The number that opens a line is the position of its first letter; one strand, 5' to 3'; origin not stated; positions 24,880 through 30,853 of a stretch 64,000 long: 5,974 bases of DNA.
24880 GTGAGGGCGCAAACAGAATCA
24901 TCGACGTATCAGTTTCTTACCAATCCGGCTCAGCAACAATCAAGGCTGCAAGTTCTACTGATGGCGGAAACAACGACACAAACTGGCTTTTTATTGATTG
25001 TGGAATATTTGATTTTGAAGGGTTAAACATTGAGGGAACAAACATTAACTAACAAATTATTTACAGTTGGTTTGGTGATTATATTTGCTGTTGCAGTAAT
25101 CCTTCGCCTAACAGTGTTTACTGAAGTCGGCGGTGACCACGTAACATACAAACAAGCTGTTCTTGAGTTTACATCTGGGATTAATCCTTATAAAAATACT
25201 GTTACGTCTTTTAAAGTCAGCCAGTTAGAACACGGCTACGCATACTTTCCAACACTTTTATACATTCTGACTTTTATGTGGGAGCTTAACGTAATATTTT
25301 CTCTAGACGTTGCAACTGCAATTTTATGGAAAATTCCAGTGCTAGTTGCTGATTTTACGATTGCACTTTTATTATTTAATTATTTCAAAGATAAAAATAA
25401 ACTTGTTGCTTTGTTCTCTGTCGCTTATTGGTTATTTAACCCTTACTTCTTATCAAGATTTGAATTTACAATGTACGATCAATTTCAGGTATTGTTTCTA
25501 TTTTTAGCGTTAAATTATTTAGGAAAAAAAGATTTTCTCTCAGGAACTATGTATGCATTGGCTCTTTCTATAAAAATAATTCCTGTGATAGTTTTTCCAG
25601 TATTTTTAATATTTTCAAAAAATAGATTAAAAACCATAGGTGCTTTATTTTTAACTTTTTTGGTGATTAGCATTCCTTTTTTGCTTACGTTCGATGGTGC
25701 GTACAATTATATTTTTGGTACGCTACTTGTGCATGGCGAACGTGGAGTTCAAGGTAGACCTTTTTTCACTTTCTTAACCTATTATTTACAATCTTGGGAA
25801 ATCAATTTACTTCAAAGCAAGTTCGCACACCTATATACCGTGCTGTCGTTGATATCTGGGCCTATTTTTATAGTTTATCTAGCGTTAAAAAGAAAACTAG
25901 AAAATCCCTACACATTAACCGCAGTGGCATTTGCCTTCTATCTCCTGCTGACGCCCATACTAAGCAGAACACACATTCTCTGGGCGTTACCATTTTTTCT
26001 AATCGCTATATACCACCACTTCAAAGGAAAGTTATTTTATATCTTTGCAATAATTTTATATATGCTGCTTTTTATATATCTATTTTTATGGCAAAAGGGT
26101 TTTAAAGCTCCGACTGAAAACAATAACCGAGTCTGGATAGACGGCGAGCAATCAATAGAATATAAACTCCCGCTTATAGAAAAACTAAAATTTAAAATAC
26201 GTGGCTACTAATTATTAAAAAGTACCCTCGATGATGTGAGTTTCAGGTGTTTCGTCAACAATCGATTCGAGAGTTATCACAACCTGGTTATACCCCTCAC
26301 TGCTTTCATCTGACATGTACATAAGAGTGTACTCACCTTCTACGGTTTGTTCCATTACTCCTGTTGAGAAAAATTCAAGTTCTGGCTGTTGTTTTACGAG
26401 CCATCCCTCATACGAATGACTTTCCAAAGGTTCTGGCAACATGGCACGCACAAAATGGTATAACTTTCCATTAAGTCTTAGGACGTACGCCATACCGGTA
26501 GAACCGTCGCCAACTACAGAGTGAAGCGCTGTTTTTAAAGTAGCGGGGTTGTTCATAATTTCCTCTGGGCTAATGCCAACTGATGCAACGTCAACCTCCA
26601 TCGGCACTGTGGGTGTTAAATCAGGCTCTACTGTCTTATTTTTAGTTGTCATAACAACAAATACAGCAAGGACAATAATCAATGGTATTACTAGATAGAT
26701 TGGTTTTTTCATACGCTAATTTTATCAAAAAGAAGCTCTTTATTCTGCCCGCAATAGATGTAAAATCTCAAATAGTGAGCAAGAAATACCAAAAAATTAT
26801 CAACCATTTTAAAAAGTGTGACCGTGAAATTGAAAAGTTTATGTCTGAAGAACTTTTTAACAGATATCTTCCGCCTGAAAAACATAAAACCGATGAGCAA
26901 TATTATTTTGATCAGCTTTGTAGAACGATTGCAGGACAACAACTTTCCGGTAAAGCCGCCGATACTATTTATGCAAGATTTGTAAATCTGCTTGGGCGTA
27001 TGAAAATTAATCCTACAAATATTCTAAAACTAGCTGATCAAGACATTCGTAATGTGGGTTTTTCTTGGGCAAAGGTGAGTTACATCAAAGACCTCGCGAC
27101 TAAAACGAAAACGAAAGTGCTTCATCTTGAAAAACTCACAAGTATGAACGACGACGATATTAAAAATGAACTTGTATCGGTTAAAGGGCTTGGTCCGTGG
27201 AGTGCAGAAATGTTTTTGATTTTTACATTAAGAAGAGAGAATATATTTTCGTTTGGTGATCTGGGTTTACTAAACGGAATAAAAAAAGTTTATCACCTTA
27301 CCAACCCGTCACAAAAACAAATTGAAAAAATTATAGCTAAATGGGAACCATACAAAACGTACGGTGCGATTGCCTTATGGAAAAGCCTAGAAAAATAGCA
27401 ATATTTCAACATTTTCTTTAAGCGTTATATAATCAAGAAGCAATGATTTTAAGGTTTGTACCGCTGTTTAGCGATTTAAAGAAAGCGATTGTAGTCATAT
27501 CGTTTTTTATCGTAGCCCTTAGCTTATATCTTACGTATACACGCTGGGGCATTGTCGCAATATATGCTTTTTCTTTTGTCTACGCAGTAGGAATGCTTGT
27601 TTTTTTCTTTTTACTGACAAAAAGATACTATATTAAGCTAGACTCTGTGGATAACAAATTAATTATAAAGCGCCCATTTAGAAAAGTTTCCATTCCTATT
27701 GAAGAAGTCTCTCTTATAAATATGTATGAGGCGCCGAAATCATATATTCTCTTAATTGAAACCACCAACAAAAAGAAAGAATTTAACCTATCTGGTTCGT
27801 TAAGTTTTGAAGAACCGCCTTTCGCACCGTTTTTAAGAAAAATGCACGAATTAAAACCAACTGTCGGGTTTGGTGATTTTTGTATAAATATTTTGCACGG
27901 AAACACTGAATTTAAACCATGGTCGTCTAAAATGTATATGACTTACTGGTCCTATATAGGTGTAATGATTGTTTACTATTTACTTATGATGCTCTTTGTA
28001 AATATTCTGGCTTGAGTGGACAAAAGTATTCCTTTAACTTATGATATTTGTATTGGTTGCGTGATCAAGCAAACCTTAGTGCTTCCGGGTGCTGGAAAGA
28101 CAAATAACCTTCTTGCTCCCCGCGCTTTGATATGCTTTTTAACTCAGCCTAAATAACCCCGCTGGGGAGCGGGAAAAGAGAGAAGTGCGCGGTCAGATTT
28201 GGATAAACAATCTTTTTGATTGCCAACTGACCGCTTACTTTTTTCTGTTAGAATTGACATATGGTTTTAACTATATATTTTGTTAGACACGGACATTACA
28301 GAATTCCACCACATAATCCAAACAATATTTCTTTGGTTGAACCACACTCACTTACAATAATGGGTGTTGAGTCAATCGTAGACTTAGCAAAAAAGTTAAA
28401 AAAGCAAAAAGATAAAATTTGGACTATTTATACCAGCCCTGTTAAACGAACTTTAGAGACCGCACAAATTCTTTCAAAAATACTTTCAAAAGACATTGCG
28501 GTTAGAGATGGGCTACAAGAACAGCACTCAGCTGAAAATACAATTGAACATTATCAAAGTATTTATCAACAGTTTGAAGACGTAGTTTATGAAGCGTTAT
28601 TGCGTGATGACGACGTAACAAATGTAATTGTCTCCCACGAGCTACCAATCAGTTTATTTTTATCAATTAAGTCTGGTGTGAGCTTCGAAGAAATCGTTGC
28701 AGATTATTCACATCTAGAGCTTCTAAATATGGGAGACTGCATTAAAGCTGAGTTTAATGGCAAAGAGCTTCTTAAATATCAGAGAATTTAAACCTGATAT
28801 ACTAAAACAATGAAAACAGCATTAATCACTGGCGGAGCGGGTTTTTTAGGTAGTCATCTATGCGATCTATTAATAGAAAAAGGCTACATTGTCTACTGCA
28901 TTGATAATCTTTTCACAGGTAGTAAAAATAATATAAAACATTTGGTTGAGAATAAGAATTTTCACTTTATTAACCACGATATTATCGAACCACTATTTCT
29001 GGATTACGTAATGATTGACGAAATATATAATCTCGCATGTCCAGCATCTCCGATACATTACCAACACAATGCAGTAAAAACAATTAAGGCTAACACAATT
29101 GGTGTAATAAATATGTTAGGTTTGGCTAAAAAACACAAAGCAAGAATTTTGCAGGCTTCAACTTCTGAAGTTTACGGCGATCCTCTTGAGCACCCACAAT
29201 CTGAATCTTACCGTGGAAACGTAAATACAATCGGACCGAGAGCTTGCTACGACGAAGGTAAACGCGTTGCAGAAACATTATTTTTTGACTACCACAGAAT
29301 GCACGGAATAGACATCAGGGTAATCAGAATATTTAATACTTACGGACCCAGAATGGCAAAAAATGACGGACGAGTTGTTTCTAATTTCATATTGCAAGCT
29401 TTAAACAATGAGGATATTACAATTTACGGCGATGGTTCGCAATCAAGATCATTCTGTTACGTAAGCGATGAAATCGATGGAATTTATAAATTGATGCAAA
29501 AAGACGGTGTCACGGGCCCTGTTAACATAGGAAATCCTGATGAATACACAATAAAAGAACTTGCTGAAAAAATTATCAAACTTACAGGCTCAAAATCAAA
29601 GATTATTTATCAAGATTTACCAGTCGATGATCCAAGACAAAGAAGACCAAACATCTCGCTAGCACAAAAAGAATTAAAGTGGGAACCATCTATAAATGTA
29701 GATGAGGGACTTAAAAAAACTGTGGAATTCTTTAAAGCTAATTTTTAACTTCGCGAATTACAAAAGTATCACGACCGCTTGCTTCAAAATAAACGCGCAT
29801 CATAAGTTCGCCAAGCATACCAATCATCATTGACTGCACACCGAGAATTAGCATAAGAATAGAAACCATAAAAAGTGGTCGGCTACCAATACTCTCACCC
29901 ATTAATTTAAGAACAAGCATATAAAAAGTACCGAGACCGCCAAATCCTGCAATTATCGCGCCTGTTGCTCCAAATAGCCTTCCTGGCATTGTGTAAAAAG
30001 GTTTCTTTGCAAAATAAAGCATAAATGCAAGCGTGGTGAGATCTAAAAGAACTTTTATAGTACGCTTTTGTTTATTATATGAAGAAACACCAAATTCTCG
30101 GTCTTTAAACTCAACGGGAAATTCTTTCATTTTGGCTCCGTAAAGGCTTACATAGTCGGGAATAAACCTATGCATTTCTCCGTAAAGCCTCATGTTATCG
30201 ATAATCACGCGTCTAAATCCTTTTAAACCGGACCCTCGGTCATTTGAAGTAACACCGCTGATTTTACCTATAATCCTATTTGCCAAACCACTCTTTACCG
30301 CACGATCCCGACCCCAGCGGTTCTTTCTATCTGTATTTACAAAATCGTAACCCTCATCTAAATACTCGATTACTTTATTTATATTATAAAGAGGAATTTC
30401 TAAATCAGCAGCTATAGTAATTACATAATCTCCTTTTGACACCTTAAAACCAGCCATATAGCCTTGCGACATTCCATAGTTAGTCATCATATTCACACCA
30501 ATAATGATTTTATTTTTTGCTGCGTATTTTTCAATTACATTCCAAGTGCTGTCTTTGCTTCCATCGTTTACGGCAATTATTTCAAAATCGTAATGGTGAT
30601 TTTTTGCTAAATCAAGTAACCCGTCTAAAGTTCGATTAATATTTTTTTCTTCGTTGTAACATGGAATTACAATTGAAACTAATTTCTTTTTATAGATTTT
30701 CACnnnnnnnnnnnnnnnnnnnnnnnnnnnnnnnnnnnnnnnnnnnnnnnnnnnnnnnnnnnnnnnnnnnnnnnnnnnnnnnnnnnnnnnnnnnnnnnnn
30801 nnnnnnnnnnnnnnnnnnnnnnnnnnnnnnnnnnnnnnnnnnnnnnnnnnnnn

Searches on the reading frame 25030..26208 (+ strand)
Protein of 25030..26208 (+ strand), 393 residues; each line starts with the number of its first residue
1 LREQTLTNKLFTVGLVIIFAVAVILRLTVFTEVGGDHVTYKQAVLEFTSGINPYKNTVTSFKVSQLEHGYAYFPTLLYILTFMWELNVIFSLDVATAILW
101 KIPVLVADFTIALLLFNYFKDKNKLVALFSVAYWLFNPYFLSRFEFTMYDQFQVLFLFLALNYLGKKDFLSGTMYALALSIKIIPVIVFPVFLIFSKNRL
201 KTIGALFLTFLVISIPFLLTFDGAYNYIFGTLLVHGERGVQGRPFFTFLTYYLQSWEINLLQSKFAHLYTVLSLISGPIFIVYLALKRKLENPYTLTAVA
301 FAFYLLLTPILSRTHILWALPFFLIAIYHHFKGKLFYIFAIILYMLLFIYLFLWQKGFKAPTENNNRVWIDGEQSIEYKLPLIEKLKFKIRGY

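Call 8: search_protein_families(library=pfam, proteins=[window:25030-26208:+], max_evalue=0.01)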
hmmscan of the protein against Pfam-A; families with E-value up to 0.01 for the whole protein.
window:25030-26208:+ (393 aa): 1 family
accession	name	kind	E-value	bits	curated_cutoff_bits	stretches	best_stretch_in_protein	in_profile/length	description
PF09594.16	GT87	-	6e-09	36.4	25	1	95-309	21-237/237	Glycosyltransferase family 87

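Call 34: search_protein_families(library=phrogs, proteins=[window:25030-26208:+], max_evalue=0.01)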
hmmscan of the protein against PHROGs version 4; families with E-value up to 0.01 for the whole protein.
window:25030-26208:+ (393 aa): 0 families

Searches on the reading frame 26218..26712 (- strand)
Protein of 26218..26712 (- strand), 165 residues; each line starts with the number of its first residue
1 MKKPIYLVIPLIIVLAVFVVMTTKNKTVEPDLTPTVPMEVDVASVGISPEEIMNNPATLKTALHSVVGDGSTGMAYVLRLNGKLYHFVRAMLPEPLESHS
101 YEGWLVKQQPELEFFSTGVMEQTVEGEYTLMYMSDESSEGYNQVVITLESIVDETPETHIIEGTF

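Call 21: search_protein_families(library=pfam, proteins=[window:26218-26712:-], max_evalue=0.001)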
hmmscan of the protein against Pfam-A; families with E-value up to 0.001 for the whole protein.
window:26218-26712:- (165 aa): 1 family
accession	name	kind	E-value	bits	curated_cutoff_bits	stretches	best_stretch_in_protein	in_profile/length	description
PF10099.14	RskA_C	-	2.9e-05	24.8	29.4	1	25-150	19-122/135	Anti-sigma-K factor rskA, C-terminal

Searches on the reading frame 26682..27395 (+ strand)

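Call 21: search_protein_families(library=pfam, proteins=[window:26682-27395:+], max_evalue=0.001)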
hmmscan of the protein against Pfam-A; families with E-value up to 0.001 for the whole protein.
window:26682-27395:+ (238 aa): 1 family
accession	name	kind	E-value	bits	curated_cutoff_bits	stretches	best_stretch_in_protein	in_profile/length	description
PF00730.31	HhH-GPD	-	1.7e-14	54.5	26.2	1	81-221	2-105/108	HhH-GPD superfamily base excision DNA repair protein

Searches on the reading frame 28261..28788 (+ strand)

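Call 21: search_protein_families(library=pfam, proteins=[window:28261-28788:+], max_evalue=0.001)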
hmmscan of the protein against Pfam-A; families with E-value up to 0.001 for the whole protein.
window:28261-28788:+ (176 aa): 1 family
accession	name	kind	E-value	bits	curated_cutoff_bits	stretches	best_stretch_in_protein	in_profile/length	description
PF00300.27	His_Phos_1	-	1.2e-12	48.4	21.7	1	5-89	1-81/194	Histidine phosphatase superfamily (branch 1)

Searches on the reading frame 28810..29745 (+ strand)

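Call 21: search_protein_families(library=pfam, proteins=[window:28810-29745:+], max_evalue=0.001)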
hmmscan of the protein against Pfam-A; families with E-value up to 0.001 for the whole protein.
window:28810-29745:+ (312 aa): 7 families
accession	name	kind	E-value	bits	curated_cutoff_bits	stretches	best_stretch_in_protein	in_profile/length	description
PF16363.11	GDP_Man_Dehyd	-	4.4e-56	191.2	27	1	5-304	1-332/332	GDP-mannose 4,6 dehydratase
PF01370.27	Epimerase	-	4.8e-51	173.9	20.9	1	4-241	1-240/240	NAD dependent epimerase/dehydratase family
PF01073.25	3Beta_HSD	-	7.5e-09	35.5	22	1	5-218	1-218/280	3-beta hydroxysteroid dehydrogenase/isomerase family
PF07993.18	NAD_binding_4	-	3.9e-08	33.2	20.1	1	79-177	96-207/258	Male sterility protein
PF04321.23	RmlD_sub_bind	-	4.3e-06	26.4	27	1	4-264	3-236/287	RmlD substrate binding domain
PF02719.21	Polysacc_synt_2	-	1.7e-05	24.6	20.2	0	142-264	133-252/293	Polysaccharide biosynthesis protein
PF00106.31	adh_short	-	0.00041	20.3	26.6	1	2-58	1-58/195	short chain dehydrogenase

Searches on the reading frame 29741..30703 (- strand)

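Call 52: search_protein_families(library=pfam, proteins=[window:29741-30703:-], max_evalue=0.001)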
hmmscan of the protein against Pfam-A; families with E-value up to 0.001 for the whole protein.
window:29741-30703:- (321 aa): 3 families
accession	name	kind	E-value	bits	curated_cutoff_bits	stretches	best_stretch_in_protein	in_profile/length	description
PF00535.33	Glycos_transf_2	-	2.4e-29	102.9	23.3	1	10-127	1-116/168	Glycosyl transferase family 2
PF13641.12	Glyco_tranf_2_3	-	3.8e-08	34.1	27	1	9-129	3-126/230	Glycosyltransferase like family 2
PF10111.15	Glyco_tranf_2_2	-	1.8e-07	31.3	27.3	1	10-111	1-102/276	Glycosyltransferase like family 2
